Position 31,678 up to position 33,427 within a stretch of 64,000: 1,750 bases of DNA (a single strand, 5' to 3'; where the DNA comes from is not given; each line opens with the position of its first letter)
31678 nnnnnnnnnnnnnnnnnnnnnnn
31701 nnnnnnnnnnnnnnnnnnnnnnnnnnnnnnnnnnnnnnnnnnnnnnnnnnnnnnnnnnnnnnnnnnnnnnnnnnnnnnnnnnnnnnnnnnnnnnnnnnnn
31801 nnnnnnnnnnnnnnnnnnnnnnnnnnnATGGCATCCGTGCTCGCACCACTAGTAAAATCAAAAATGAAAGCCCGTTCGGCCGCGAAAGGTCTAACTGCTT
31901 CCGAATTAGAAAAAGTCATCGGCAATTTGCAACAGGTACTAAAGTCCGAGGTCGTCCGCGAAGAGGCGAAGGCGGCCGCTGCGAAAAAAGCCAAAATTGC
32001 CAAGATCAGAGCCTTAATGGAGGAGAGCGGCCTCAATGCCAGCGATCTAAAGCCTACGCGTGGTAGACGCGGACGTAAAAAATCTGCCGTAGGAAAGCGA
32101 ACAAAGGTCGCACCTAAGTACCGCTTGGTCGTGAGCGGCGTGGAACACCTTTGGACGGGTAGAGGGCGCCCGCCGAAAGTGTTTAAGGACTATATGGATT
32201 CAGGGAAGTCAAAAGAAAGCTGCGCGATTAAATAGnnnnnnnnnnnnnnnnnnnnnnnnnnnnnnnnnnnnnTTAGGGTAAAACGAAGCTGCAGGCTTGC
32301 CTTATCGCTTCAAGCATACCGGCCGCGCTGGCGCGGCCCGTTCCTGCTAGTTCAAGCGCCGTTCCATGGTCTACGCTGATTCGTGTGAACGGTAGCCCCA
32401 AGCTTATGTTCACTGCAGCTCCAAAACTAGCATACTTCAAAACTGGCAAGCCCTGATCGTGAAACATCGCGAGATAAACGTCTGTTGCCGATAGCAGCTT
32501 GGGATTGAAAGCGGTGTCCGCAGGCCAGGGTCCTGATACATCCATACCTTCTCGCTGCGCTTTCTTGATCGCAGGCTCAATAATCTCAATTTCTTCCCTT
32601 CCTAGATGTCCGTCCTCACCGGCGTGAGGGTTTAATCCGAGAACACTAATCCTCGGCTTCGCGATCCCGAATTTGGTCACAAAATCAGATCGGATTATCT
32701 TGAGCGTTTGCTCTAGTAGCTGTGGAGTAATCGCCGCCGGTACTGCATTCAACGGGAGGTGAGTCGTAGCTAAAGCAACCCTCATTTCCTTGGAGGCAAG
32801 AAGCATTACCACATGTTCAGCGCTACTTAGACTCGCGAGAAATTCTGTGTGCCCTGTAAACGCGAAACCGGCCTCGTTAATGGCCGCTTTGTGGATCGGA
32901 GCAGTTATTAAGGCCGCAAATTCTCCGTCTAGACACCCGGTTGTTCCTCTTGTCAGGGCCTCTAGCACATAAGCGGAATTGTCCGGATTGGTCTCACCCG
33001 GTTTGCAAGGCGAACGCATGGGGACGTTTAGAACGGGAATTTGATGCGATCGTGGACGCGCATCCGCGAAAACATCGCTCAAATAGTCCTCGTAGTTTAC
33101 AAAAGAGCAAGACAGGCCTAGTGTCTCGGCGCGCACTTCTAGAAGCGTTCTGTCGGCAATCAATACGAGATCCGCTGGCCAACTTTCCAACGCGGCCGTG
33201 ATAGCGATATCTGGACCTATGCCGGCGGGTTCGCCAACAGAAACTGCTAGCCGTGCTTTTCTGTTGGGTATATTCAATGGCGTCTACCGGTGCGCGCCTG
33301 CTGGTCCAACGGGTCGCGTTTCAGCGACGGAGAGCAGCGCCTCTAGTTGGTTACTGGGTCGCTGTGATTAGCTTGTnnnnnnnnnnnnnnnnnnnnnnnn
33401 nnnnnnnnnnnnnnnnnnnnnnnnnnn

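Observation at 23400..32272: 8.9 kb glycan-plus-H-NS module splits the conserved pdxA-rsmA junction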

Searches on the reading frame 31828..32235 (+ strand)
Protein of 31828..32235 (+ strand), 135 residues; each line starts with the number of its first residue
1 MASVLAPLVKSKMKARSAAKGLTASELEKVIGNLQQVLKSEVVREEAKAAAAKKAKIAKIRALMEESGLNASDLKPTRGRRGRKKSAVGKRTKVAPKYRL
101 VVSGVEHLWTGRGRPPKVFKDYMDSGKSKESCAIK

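Call 3: search_protein_families(library=pfam, proteins=[window:31828-32235:+])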
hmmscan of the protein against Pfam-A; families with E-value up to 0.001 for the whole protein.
window:31828-32235:+ (135 aa): 2 families
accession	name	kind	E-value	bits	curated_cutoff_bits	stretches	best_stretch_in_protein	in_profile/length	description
PF22470.1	Histone_HNS_N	-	3e-15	56.3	24.5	1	9-76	8-77/79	H-NS histone-like proteins, N-terminal domain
PF00816.26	Histone_HNS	-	4.8e-12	45.9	25.6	1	96-134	1-38/38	H-NS histone C-terminal domain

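Call 4: search_protein_families(library=ncbifam, proteins=[window:31828-32235:+])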
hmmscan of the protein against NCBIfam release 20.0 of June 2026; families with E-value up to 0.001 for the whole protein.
window:31828-32235:+ (135 aa): 2 families
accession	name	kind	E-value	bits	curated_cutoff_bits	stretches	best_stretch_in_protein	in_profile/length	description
NF007656.0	PRK10328.1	equivalog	3.7e-09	36.9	202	1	16-131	15-131/134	DNA-binding protein StpA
NF008193.0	PRK10947.1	equivalog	3.2e-07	30.3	211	1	15-129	14-130/137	histone-like nucleoid-structuring protein H-NS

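Call 71: find_homologous_proteins(query=window:31828-32235:+, max_evalue=0.00001)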
Query window:31828-32235:+ (135 aa): 104 proteins with E <= 0.00001 among 342 candidates.
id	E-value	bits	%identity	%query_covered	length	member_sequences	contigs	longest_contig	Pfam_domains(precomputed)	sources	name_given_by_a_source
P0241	1.1e-75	269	100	100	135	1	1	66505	PF00816.28,PF22470.2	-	-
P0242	1.5e-66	240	87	100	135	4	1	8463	PF00816.28,PF22470.2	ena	-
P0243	1.1e-54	202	78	100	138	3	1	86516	PF00816.28,PF22470.2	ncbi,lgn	ncbi:MAG: H-NS histone family protein [Pseudomonadota bacterium]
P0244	2.1e-51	191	75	99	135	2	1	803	PF00816.28,PF22470.2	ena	-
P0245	2.1e-50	188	71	99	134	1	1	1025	PF00816.28,PF22470.2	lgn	-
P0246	2.3e-49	184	71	99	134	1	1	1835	PF00816.28,PF22470.2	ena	-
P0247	9.8e-49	182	69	99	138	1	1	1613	PF00816.28,PF22470.2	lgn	-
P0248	8.1e-48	179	74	99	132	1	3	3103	PF00816.28,PF22470.2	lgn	-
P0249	1.5e-47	179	66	99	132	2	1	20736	PF00816.28,PF22470.2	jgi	jgi:DNA-binding protein H-NS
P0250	2.6e-47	178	70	99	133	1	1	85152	PF00816.28,PF22470.2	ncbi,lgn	ncbi:MAG: H-NS family nucleoid-associated regulatory protein [Congregibacter sp.]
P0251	3.0e-47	178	69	99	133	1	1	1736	PF00816.28,PF22470.2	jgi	jgi:DNA-binding protein H-NS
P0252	4.9e-47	177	70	99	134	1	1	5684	PF00816.28,PF22470.2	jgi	jgi:DNA-binding protein H-NS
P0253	7.0e-47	176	68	99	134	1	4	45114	PF00816.28,PF22470.2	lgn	-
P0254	7.1e-47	176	69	99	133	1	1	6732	PF00816.28,PF22470.2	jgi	-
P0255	7.9e-47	176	69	99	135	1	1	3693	PF00816.28,PF22470.2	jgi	jgi:DNA-binding protein H-NS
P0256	1.1e-46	176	72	99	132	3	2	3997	PF00816.28,PF22470.2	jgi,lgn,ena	-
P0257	1.7e-46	175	68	99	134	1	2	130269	PF00816.28,PF22470.2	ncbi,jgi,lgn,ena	-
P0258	3.0e-46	174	69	97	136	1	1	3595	PF00816.28,PF22470.2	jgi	jgi:DNA-binding protein H-NS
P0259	3.1e-46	174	70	98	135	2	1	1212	PF00816.28,PF22470.2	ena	-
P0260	3.3e-46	174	69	99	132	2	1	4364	PF00816.28,PF22470.2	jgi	jgi:DNA-binding protein H-NS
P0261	3.3e-46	174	69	99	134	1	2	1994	PF00816.28,PF22470.2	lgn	-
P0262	4.4e-46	174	69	99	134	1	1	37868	PF00816.28,PF22470.2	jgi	-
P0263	5.5e-46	174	69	99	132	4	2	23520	PF00816.28,PF22470.2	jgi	jgi:DNA-binding protein H-NS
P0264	8.8e-46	173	68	99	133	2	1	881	PF00816.28,PF22470.2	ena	-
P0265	1.3e-45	172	69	99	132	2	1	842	PF00816.28,PF22470.2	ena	-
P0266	1.5e-45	172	66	99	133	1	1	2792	PF00816.28,PF22470.2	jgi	jgi:DNA-binding protein H-NS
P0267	2.5e-45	171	69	99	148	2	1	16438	PF00816.28,PF22470.2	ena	-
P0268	3.0e-45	171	69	99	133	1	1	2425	PF00816.28,PF22470.2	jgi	-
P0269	3.3e-45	171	69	97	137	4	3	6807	PF00816.28,PF22470.2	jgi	jgi:DNA-binding protein H-NS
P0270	5.6e-45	170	69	99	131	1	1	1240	PF00816.28,PF22470.2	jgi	jgi:DNA-binding protein H-NS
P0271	6.3e-45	170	67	99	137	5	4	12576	PF00816.28,PF22470.2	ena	-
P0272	6.8e-45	170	69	99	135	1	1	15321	PF00816.28,PF22470.2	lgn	-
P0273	8.6e-45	170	69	99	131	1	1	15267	PF00816.28,PF22470.2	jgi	-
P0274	1.2e-44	169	68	89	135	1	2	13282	PF00816.28,PF22470.2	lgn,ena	-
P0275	1.9e-44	169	67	98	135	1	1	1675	PF00816.28,PF22470.2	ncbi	-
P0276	2.0e-44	169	69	100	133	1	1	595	PF00816.28,PF22470.2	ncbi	ncbi:unnamed protein product [Ectocarpus sp. 12 AP-2014]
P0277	3.3e-44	168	66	100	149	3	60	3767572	PF00816.28,PF22470.2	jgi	jgi:DNA-binding protein H-NS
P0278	5.2e-44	167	68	99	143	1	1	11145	PF00816.28,PF22470.2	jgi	jgi:DNA-binding protein H-NS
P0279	5.3e-44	167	64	98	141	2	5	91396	PF00816.28,PF22470.2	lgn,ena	-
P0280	5.5e-44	167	67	96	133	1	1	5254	PF00816.28,PF22470.2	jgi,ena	-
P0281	8.8e-44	166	62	99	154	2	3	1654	PF00816.28,PF22470.2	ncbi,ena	-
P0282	1.0e-43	166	66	99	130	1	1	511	PF00816.28,PF22470.2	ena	-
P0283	1.4e-43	166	60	99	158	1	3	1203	PF00816.28,PF22470.2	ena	-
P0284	1.5e-43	166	66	98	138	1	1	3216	PF00816.28,PF22470.2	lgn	-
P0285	1.8e-43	165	67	100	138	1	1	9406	PF00816.28,PF22470.2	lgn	-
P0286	1.8e-43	165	65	98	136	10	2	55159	PF00816.28,PF22470.2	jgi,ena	-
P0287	2.6e-43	165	64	99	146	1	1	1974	PF00816.28,PF22470.2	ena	-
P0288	3.2e-43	165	66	99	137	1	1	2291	PF00816.28,PF22470.2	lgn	-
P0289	3.9e-43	164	64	99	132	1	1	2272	PF00816.28,PF22470.2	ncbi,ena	-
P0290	4.3e-43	164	62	96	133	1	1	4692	PF00816.28,PF22470.2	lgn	-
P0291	4.6e-43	164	63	99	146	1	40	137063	PF00816.28,PF22470.2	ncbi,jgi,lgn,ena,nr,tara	ncbi:MAG: DNA-binding protein [Halioglobus sp.]|nr:DNA-binding protein [Halioglobus sp.]|tara:strand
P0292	5.8e-43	164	65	99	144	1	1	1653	PF00816.28,PF22470.2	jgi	jgi:DNA-binding protein H-NS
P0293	6.9e-43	164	68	100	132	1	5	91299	PF00816.28,PF22470.2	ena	-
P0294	1.0e-42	163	64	98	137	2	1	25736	PF00816.28,PF22470.2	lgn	-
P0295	1.5e-42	163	64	98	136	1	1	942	PF00816.28,PF22470.2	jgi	jgi:DNA-binding protein H-NS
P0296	1.9e-42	162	64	99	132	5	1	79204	PF00816.28,PF22470.2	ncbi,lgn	ncbi:MAG: H-NS histone family protein [Pseudomonadota bacterium]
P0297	2.0e-42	162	63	100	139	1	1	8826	PF00816.28,PF22470.2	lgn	-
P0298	2.1e-42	162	65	100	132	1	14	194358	PF00816.28,PF22470.2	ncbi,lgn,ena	-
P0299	6.1e-42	161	61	98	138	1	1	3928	PF00816.28,PF22470.2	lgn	-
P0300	6.4e-42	160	63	99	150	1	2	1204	PF00816.28,PF22470.2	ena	-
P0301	6.8e-42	160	68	98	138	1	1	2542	PF00816.28,PF22470.2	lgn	-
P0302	7.3e-42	160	64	100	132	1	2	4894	PF00816.28,PF22470.2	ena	-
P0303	9.3e-42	160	62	100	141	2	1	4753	PF00816.28,PF22470.2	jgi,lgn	jgi:DNA-binding protein H-NS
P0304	9.8e-42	160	62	98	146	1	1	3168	PF00816.28,PF22470.2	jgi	jgi:DNA-binding protein H-NS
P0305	1.1e-41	160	64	98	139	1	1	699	PF00816.28,PF22470.2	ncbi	-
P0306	1.5e-41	159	62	99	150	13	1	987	PF00816.28,PF22470.2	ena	-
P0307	1.9e-41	159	64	98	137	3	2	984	PF00816.28,PF22470.2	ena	-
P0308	3.2e-41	158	64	98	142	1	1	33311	PF00816.28,PF22470.2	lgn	-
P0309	4.0e-41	158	62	100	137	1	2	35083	PF00816.28,PF22470.2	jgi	jgi:DNA-binding protein H-NS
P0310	4.3e-41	158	62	100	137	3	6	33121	PF00816.28,PF22470.2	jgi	jgi:DNA-binding protein H-NS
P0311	1.2e-40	156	66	99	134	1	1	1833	PF00816.28,PF22470.2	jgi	jgi:DNA-binding protein H-NS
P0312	1.5e-40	156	64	100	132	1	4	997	PF00816.28,PF22470.2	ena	-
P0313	3.2e-40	155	62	98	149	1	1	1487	PF00816.28,PF22470.2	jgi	jgi:DNA-binding protein H-NS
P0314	3.9e-40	155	60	98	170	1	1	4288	PF00816.28,PF22470.2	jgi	jgi:DNA-binding protein H-NS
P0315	4.7e-40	154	62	98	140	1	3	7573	PF00816.28,PF22470.2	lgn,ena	-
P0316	1.1e-39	153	62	98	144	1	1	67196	PF00816.28,PF22470.2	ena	-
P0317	1.3e-39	153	62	99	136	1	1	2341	PF00816.28,PF22470.2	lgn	-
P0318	1.9e-39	152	61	100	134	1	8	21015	PF00816.28,PF22470.2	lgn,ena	-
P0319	5.0e-39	151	61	96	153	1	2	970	PF00816.28,PF22470.2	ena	-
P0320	6.3e-39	151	62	98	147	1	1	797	PF00816.28,PF22470.2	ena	-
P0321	1.0e-38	150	59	96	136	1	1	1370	PF00816.28,PF22470.2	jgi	-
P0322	1.4e-38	150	63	97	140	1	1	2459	PF00816.28,PF22470.2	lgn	-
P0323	1.5e-38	150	61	96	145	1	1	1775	PF00816.28,PF22470.2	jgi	jgi:DNA-binding protein H-NS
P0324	2.2e-38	149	61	98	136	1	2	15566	PF00816.28,PF22470.2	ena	-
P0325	2.7e-38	149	62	98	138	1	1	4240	PF00816.28,PF22470.2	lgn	-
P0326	2.8e-38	149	61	98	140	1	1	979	PF00816.28,PF22470.2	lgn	-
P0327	5.8e-38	148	61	99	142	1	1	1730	PF00816.28,PF22470.2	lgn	-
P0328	4.4e-37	145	59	97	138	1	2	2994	PF00816.28,PF22470.2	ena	-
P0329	1.1e-36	144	54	100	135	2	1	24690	PF00816.28,PF22470.2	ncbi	ncbi:MAG: H-NS histone family protein [Pseudomonadota bacterium]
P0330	2.2e-35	139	54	100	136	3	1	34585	PF00816.28,PF22470.2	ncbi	ncbi:MAG: H-NS histone family protein [Pseudomonadota bacterium]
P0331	2.6e-35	139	68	87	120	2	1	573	PF00816.28,PF22470.2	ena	-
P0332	5.3e-35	138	48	99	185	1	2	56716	PF00816.28,PF22470.2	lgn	-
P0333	1.2e-34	137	55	100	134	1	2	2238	PF00816.28,PF22470.2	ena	-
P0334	1.2e-34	137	57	92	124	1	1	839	PF00816.28,PF22470.2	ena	-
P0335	2.3e-34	136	70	84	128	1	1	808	PF22470.2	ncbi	-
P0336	7.7e-34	134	57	96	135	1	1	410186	PF00816.28,PF22470.2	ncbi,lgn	ncbi:MAG: H-NS histone family protein [Pseudomonadota bacterium]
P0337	1.0e-32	131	64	79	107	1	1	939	PF00816.28,PF22470.2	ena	-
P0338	4.7e-31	125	60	85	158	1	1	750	PF22470.2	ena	-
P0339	6.9e-30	122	49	96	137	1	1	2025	PF00816.28,PF22470.2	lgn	-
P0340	8.3e-26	109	44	99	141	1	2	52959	PF00816.28,PF22470.2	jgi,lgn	jgi:DNA-binding protein H-NS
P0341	5.3e-25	106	46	98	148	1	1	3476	PF00816.28,PF22470.2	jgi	jgi:DNA-binding protein H-NS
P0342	7.4e-22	96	65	60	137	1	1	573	PF22470.2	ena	-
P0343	2.2e-17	81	64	63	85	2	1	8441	PF22470.2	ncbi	ncbi:MAG: hypothetical protein AAGI88_19400, partial [Pseudomonadota bacterium]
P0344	1.7e-14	72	35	96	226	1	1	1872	PF00816.28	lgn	-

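Call 72: find_encoding_contigs(protein=P0277, flank=8000, max_places=2)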
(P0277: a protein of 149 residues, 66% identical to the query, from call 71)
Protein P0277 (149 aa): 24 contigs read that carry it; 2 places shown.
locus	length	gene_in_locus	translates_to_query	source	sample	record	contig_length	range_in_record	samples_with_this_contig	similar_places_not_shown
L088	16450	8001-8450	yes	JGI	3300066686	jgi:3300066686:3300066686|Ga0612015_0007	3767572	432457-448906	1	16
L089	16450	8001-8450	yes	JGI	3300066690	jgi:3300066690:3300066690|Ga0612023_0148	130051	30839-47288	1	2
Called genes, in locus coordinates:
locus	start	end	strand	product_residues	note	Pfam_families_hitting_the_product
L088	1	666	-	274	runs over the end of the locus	PF03567:Sulfotransfer_2 (faint)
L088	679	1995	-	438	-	PF01943:Polysacc_synt, PF13440:Polysacc_synt_3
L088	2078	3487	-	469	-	-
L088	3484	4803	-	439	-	-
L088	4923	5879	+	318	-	PF01370:Epimerase, PF02719:Polysacc_synt_2 (faint), PF04321:RmlD_sub_bind, PF01073:3Beta_HSD (weak), PF07993:NAD_binding_4 (faint), PF16363:GDP_Man_Dehyd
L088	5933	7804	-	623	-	-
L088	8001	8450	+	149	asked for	PF22470:Histone_HNS_N, PF00816:Histone_HNS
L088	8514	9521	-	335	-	PF04166:PdxA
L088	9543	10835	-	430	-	PF13623:SurA_N_2 (weak), PF13624:SurA_N_3, PF09312:SurA_N, PF13616:Rotamase_3, PF00639:Rotamase, PF13616:Rotamase_3, PF00639:Rotamase, PF13145:Rotamase_2, +1 more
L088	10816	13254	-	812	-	PF04453:LptD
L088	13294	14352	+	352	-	PF01636:APH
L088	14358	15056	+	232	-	PF00483:NTP_transferase, PF12804:NTP_transf_3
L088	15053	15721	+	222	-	PF00834:Ribul_P_3_epim, PF01729:QRPTase_C (faint)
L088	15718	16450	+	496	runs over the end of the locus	PF04715:, PF00425:Chorismate_bind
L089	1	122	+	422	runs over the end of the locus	PF20706:GT4-conflict (weak), PF00534:Glycos_transf_1, PF13692:Glyco_trans_1_4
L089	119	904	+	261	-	PF00685:Sulfotransfer_1, PF13469:Sulfotransfer_3 (faint)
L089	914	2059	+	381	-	PF13477:Glyco_trans_4_2, PF13439:Glyco_transf_4, PF13579:Glyco_trans_4_4, PF00534:Glycos_transf_1, PF13692:Glyco_trans_1_4, PF13524:Glyco_trans_1_2 (weak)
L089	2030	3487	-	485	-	-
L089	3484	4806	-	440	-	-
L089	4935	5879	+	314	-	PF01073:3Beta_HSD (weak), PF01370:Epimerase, PF02719:Polysacc_synt_2 (faint), PF04321:RmlD_sub_bind, PF07993:NAD_binding_4 (faint), PF16363:GDP_Man_Dehyd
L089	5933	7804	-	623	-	-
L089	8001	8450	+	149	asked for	PF22470:Histone_HNS_N, PF00816:Histone_HNS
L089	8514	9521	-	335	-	PF04166:PdxA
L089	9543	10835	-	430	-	PF13623:SurA_N_2 (weak), PF13624:SurA_N_3, PF09312:SurA_N, PF13616:Rotamase_3, PF00639:Rotamase, PF13616:Rotamase_3, PF00639:Rotamase, PF13145:Rotamase_2, +1 more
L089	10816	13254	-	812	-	PF04453:LptD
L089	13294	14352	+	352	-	PF01636:APH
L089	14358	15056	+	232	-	PF00483:NTP_transferase, PF12804:NTP_transf_3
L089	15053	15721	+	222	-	PF00834:Ribul_P_3_epim, PF01729:QRPTase_C (faint)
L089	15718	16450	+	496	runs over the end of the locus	PF04715:, PF00425:Chorismate_bind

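Call 73: find_encoding_contigs(protein=P0291, flank=8000, max_places=2)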
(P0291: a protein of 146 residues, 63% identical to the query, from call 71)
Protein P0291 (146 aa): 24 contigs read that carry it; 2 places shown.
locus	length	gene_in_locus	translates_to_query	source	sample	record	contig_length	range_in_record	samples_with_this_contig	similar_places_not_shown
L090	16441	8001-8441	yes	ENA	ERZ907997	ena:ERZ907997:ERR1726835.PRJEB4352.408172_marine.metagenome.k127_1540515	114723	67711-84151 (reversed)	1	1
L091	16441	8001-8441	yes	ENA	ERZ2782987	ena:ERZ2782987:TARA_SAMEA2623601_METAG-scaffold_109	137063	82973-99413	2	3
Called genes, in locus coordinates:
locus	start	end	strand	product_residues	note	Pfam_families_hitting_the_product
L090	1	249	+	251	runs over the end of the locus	PF01695:IstB_IS21, PF20720:nSTAND3 (weak)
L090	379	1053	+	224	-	PF00440:TetR_N, PF08362:TetR_C_3 (weak)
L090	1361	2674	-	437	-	PF13701:DDE_Tnp_1_4, PF01609:DDE_Tnp_1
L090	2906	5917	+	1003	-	PF13700:DUF4158, PF01526:DDE_Tnp_Tn3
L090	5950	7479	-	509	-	PF00702:Hydrolase, PF13419:HAD_2, PF13242:Hydrolase_like (weak)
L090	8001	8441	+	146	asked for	PF22470:Histone_HNS_N, PF00816:Histone_HNS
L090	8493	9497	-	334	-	PF00589:Phage_integrase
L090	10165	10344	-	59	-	-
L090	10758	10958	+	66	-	-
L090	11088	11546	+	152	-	PF04002:RadC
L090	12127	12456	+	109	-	-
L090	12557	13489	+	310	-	-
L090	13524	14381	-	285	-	-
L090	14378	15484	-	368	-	PF00145:DNA_methylase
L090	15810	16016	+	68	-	PF05016:ParE_toxin (weak)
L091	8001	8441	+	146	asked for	PF22470:Histone_HNS_N, PF00816:Histone_HNS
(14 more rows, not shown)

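Call 74: find_encoding_contigs(protein=P0257, flank=8000, max_places=1)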
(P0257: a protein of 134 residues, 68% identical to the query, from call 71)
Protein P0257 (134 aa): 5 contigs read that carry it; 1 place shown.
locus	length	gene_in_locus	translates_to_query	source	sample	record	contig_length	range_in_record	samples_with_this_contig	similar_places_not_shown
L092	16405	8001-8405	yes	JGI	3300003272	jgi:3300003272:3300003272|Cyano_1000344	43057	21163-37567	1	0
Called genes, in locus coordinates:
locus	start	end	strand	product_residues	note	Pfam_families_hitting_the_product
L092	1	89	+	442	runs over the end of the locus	-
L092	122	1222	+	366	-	PF13692:Glyco_trans_1_4 (weak)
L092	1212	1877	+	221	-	PF13489:Methyltransf_23 (weak), PF08241:Methyltransf_11, PF13649:Methyltransf_25 (weak), PF08242:Methyltransf_12 (faint), PF13847:Methyltransf_31 (weak)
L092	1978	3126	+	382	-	PF13579:Glyco_trans_4_4 (weak), PF00534:Glycos_transf_1, PF13692:Glyco_trans_1_4, PF13524:Glyco_trans_1_2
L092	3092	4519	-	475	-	-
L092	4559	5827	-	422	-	-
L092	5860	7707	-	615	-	-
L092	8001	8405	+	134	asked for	PF22470:Histone_HNS_N, PF00816:Histone_HNS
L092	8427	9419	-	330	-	PF04166:PdxA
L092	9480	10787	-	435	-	PF13623:SurA_N_2 (weak), PF13624:SurA_N_3, PF09312:SurA_N, PF13145:Rotamase_2 (weak), PF13616:Rotamase_3, PF00639:Rotamase, PF13145:Rotamase_2 (weak), PF13616:Rotamase_3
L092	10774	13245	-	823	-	PF04453:LptD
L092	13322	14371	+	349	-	PF01636:APH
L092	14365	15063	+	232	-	PF00483:NTP_transferase, PF12804:NTP_transf_3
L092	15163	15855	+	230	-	PF00834:Ribul_P_3_epim, PF01729:QRPTase_C (faint)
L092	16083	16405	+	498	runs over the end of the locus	PF04715:, PF00425:Chorismate_bind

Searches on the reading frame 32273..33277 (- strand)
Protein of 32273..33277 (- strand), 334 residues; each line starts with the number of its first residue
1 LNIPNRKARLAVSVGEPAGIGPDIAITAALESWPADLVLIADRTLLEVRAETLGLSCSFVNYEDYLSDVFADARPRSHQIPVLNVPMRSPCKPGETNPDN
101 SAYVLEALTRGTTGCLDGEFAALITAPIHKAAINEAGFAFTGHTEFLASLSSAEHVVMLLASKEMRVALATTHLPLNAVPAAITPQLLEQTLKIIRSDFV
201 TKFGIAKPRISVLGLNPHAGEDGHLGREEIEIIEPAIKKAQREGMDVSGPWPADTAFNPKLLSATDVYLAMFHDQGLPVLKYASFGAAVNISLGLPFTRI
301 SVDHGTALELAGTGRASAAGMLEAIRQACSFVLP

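Call 3: search_protein_families(library=pfam, proteins=[window:32273-33277:-])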
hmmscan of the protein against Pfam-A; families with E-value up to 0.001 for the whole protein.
window:32273-33277:- (334 aa): 1 family
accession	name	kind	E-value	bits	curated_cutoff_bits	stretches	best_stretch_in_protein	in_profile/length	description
PF04166.17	PdxA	-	9.4e-104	347.3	27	1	37-328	5-286/286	Pyridoxal phosphate biosynthetic protein PdxA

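Call 4: search_protein_families(library=ncbifam, proteins=[window:32273-33277:-])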
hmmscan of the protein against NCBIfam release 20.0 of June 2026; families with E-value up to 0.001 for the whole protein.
window:32273-33277:- (334 aa): 7 families
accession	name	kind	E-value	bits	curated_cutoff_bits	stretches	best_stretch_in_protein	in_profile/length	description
TIGR00557.1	pdxA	equivalog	8.6e-121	403.3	290.35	1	9-330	1-318/320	4-hydroxythreonine-4-phosphate dehydrogenase PdxA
NF002520.0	PRK01909.1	equivalog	1.4e-118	396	476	1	7-330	5-321/329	4-hydroxythreonine-4-phosphate dehydrogenase PdxA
NF003699.0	PRK05312.1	equivalog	1.6e-97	326.9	378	1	8-329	5-330/340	4-hydroxythreonine-4-phosphate dehydrogenase PdxA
NF002744.0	PRK02746.1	equivalog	1.1e-70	238.5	425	1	5-331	7-339/346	4-hydroxythreonine-4-phosphate dehydrogenase PdxA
NF002891.0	PRK03371.1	equivalog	1.6e-61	208.3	583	1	10-328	5-322/326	D-threonate 4-phosphate dehydrogenase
NF002992.0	PRK03743.1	equivalog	1.7e-61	208.3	470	1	6-331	3-327/333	4-hydroxythreonine-4-phosphate dehydrogenase PdxA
NF003040.0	PRK03946.1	equivalog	3.5e-57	194.1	376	1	8-330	2-302/307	4-hydroxythreonine-4-phosphate dehydrogenase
